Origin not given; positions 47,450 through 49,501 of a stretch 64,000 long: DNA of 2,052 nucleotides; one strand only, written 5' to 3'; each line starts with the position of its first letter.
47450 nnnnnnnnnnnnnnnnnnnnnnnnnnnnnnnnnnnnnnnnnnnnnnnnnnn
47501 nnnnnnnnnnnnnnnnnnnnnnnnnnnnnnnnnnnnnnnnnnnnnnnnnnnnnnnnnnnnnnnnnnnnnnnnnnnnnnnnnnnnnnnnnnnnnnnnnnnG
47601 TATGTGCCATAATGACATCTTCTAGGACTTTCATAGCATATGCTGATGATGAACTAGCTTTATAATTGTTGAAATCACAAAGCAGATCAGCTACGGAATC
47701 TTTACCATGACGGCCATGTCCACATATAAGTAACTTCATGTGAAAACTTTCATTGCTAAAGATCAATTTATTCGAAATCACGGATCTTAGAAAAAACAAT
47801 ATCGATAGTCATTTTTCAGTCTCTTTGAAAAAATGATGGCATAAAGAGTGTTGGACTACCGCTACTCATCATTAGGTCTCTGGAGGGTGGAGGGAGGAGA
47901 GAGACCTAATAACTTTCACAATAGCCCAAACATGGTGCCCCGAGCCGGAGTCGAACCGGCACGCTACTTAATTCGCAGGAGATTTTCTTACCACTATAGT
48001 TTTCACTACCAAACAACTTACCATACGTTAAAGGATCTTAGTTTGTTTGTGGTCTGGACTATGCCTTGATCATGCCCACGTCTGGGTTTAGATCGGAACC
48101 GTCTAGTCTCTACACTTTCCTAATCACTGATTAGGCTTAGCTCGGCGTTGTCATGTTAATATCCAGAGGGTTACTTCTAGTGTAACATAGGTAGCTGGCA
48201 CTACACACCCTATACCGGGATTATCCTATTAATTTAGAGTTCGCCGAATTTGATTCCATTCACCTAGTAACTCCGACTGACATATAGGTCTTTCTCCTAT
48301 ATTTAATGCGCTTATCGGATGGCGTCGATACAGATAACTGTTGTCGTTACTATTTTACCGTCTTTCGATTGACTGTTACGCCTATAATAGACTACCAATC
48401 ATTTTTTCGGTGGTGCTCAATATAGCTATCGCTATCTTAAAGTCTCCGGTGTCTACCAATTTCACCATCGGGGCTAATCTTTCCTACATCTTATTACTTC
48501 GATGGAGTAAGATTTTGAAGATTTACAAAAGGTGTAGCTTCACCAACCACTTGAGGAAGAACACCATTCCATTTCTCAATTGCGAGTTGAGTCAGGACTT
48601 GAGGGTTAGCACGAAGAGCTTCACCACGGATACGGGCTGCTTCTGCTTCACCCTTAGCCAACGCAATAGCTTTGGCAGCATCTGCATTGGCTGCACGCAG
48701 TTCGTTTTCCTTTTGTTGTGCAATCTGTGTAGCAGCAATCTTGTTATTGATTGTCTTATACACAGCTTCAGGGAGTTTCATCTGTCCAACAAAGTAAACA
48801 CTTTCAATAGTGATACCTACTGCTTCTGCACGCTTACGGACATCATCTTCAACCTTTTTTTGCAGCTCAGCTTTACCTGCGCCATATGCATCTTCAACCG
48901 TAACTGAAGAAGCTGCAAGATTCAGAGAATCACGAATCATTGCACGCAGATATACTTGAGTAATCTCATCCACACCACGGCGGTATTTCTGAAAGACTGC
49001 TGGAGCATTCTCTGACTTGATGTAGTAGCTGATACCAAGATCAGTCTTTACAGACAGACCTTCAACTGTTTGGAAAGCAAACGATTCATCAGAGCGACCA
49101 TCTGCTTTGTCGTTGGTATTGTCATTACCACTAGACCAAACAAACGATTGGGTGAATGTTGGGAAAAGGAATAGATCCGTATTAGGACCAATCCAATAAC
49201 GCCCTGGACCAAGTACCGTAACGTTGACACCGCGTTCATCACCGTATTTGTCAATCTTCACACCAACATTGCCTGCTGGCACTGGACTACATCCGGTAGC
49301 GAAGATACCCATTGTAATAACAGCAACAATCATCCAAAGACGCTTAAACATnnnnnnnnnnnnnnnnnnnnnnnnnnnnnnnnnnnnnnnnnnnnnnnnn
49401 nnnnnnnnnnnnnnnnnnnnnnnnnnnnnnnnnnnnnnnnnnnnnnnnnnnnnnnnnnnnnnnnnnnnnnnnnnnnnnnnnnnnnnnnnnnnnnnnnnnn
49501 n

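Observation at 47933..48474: Phage tRNA-Leu(UAA) gene interrupted by a group I intron at the canonical U34/A35 anticodon position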

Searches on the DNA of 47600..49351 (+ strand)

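Call 5: search_rna_families(source=window, start=47800, end=48600, threshold=evalue, max_evalue=10, show_alignments=5)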
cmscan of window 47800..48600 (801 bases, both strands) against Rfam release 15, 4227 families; matches with E-value up to 10: 3.
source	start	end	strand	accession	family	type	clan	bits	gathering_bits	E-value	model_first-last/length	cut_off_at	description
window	48035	48341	-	RF00028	Intron_gpI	Intron;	-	36.2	50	1.7e-07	1-253/253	no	Group I catalytic intron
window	47860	47918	-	RF03046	Pseudomonadales-1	Gene; sRNA;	-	18.3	68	0.074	82-141/164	no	Pseudomonadales-1 RNA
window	48351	48388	-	RF01759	sucC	Cis-reg;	-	14.8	50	4.3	1-70/70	no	sucC RNA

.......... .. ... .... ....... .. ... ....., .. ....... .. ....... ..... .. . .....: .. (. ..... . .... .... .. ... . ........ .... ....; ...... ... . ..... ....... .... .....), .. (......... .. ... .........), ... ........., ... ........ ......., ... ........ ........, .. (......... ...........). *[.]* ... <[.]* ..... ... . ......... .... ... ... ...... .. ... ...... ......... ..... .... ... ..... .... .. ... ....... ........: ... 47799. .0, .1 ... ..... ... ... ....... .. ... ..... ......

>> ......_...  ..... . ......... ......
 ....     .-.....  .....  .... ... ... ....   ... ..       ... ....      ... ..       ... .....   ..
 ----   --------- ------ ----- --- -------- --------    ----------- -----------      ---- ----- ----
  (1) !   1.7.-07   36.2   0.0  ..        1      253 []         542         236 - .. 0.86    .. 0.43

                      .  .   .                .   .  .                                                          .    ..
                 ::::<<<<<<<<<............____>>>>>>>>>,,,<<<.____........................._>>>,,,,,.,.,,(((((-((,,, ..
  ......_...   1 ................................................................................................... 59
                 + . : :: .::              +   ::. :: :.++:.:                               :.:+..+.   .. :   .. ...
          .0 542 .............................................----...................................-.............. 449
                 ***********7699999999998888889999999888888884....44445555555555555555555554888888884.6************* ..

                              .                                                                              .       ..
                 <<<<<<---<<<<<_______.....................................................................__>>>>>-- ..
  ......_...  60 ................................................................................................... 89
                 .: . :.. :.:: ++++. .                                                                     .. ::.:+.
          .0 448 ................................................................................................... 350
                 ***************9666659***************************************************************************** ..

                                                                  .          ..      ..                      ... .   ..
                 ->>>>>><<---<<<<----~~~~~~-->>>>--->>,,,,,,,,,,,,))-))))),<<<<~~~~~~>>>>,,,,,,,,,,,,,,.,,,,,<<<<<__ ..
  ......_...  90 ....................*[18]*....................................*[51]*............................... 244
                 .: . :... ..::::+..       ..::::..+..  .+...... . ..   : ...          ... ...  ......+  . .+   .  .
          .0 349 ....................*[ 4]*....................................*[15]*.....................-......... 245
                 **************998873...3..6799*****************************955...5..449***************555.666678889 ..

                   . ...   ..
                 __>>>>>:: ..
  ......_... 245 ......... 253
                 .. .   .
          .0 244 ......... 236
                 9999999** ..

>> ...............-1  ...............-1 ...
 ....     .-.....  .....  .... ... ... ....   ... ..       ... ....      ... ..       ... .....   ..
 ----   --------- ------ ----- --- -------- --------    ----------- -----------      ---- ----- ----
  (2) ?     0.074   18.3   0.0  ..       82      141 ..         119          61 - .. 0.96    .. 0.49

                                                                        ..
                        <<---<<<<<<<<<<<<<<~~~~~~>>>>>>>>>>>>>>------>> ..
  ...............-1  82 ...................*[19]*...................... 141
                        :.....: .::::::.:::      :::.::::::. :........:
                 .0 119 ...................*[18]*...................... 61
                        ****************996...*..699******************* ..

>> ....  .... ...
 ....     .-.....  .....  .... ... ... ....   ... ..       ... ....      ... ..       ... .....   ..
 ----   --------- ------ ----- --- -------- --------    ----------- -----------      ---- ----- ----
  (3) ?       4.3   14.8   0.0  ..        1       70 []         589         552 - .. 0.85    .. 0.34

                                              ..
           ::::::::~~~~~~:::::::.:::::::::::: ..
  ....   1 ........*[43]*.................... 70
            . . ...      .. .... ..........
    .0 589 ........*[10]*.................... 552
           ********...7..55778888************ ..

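Call 7: search_dna_similar(query=window:47600-48800:+, collection=phages, mode=distant, max_rows=30)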
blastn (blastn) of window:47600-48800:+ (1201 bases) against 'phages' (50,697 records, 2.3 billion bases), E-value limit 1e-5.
Records with a match: 27; places in all: 27; records where one place covers at least 80% of the query: 0.
Best place of each record, by identity: 60-80% 27.
By first word of the organism name: Burkholderia 25; Agrobacterium 2.
By host as written in the record: Burkholderia sp. 15; Burkholderia pseudomallei 1026b 2; Burkholderia pseudomallei 2; Agrobacterium tumefaciens C58 2; Burkholderia gladioli 1; - 1; Burkholderia thailandensis 1; Burkholderia pseudomallei BP82 1; and 2 more.
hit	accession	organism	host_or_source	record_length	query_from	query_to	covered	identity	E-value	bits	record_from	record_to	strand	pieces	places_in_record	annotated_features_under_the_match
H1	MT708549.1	Burkholderia phage Maja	Burkholderia gladioli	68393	1040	1152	9%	72.6%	1e-7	65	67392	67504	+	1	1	HflC/HflK family inner membrane lipoprotein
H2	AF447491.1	Burkholderia phage phiE125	-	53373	1040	1143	9%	78.1%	5e-12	80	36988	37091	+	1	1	43: gp43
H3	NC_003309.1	Burkholderia phage phiE125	Burkholderia thailandensis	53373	1040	1143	9%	78.1%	5e-12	80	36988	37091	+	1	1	lipoprotein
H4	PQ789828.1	Burkholderia phage vB_E174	Burkholderia sp.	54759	1040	1143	9%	78.1%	5e-12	80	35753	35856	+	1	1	hypothetical protein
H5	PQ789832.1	Burkholderia phage vB_E438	Burkholderia sp.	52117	1040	1143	9%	78.1%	5e-12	80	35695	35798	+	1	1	hypothetical protein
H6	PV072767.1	Burkholderia phage vB_E173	Burkholderia sp.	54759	1040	1143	9%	78.1%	5e-12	80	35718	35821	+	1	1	hypothetical protein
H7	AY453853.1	Burkholderia phage phi1026b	Burkholderia pseudomallei 1026b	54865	1040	1143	9%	77.1%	6e-11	75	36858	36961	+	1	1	gp48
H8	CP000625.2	Burkholderia phage phi644-2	Burkholderia pseudomallei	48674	1040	1143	9%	77.1%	6e-11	75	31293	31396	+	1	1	gp36, bacteriophage/transposase fusion protein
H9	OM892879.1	Burkholderia phage PhiBP82.1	Burkholderia pseudomallei BP82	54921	1040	1143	9%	77.1%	6e-11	75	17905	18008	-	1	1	putative prohibitin family protein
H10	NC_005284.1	Burkholderia phage phi1026b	Burkholderia pseudomallei 1026b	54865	1040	1143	9%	77.1%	6e-11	75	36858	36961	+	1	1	lipoprotein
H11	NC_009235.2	Burkholderia phage phi644-2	Burkholderia pseudomallei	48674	1040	1143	9%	77.1%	6e-11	75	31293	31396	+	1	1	lipoprotein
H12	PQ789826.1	Burkholderia phage vB_RY3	Burkholderia sp.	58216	1040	1143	9%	77.1%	6e-11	75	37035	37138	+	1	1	hypothetical protein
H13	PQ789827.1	Burkholderia phage vB_PR2b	Burkholderia sp.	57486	1040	1143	9%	77.1%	6e-11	75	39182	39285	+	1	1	hypothetical protein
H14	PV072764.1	Burkholderia phage vB_RY5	Burkholderia sp.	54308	1040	1143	9%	77.1%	6e-11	75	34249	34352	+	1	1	hypothetical protein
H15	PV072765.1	Burkholderia phage vB_PR1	Burkholderia sp.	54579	1040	1143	9%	77.1%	6e-11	75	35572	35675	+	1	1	lipoprotein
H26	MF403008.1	Agrobacterium phage Atu_ph07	Agrobacterium tumefaciens C58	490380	334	414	7%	79.3%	1e-6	61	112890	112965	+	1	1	hypothetical protein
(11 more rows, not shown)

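Call 8: get_annotated_region(hit=H26, flank=3000)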
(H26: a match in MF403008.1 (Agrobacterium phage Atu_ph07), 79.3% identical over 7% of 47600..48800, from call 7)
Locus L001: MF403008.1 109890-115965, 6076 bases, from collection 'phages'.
description: Agrobacterium phage Atu_ph07, complete genome.
organism: Agrobacterium phage Atu_ph07 (NCBI taxid 2024264)
taxonomy: Viruses; Duplodnaviria; Heunggongvirae; Uroviricota; Caudoviricetes; Polybotosvirus; Polybotosvirus Atuph07
host: Agrobacterium tumefaciens C58; source: -; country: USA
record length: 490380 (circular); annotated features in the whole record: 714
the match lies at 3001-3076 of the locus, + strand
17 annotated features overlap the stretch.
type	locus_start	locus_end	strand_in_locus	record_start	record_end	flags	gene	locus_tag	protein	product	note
CDS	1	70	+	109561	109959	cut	-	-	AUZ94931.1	hypothetical protein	-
CDS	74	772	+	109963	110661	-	-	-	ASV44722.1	hypothetical protein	-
CDS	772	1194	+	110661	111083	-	-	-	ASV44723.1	hypothetical protein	-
CDS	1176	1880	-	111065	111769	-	-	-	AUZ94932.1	hypothetical protein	-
CDS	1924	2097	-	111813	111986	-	-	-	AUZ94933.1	hypothetical protein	-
CDS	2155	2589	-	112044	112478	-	-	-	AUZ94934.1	hypothetical protein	-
CDS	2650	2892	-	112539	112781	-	-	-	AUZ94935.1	hypothetical protein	-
CDS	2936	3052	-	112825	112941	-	-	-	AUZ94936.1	hypothetical protein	-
CDS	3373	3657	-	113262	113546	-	-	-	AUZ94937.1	hypothetical protein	-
CDS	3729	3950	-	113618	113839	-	-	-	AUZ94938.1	hypothetical protein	-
CDS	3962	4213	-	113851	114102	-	-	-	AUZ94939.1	hypothetical protein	-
CDS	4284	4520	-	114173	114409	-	-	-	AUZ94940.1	hypothetical protein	-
CDS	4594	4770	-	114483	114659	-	-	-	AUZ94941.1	hypothetical protein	-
CDS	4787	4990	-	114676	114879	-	-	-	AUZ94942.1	hypothetical protein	-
CDS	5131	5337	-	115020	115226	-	-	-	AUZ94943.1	hypothetical protein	-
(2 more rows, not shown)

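Call 10: search_rna_families(source=L001, threshold=evalue, max_evalue=1, show_alignments=2)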
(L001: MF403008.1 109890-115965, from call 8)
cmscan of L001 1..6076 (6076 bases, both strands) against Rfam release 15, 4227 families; matches with E-value up to 1: 0.
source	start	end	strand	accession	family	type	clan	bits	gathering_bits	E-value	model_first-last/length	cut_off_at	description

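Call 49: search_with_rna_model(model_id=R1, sources=[L161, L162, L163, L164, L165, L166], max_evalue=0.01)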
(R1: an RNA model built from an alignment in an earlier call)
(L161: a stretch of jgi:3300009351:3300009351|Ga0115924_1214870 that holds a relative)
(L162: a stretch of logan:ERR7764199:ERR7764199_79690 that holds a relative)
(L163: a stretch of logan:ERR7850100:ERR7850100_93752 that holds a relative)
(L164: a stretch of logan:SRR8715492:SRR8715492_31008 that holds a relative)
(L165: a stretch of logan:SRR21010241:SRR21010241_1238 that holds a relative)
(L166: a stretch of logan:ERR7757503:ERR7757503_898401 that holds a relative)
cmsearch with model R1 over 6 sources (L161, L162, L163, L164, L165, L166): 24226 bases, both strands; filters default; matches with E-value up to 0.01: 2.
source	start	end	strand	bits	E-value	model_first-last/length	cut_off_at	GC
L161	4093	4373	+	116.3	3.2e-31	1-215/215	no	0.41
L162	3335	3615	+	116.3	3.2e-31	1-215/215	no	0.41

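Call 68: search_rna_families(source=L164, threshold=evalue, max_evalue=1, show_alignments=2)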
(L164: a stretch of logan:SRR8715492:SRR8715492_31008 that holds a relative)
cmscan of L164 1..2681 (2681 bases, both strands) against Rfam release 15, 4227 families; matches with E-value up to 1: 1.
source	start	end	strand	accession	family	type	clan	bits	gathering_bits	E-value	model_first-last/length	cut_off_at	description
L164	1549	1632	+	RF00005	tRNA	Gene; tRNA;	CL00001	51.7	29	1.4e-09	1-71/71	no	tRNA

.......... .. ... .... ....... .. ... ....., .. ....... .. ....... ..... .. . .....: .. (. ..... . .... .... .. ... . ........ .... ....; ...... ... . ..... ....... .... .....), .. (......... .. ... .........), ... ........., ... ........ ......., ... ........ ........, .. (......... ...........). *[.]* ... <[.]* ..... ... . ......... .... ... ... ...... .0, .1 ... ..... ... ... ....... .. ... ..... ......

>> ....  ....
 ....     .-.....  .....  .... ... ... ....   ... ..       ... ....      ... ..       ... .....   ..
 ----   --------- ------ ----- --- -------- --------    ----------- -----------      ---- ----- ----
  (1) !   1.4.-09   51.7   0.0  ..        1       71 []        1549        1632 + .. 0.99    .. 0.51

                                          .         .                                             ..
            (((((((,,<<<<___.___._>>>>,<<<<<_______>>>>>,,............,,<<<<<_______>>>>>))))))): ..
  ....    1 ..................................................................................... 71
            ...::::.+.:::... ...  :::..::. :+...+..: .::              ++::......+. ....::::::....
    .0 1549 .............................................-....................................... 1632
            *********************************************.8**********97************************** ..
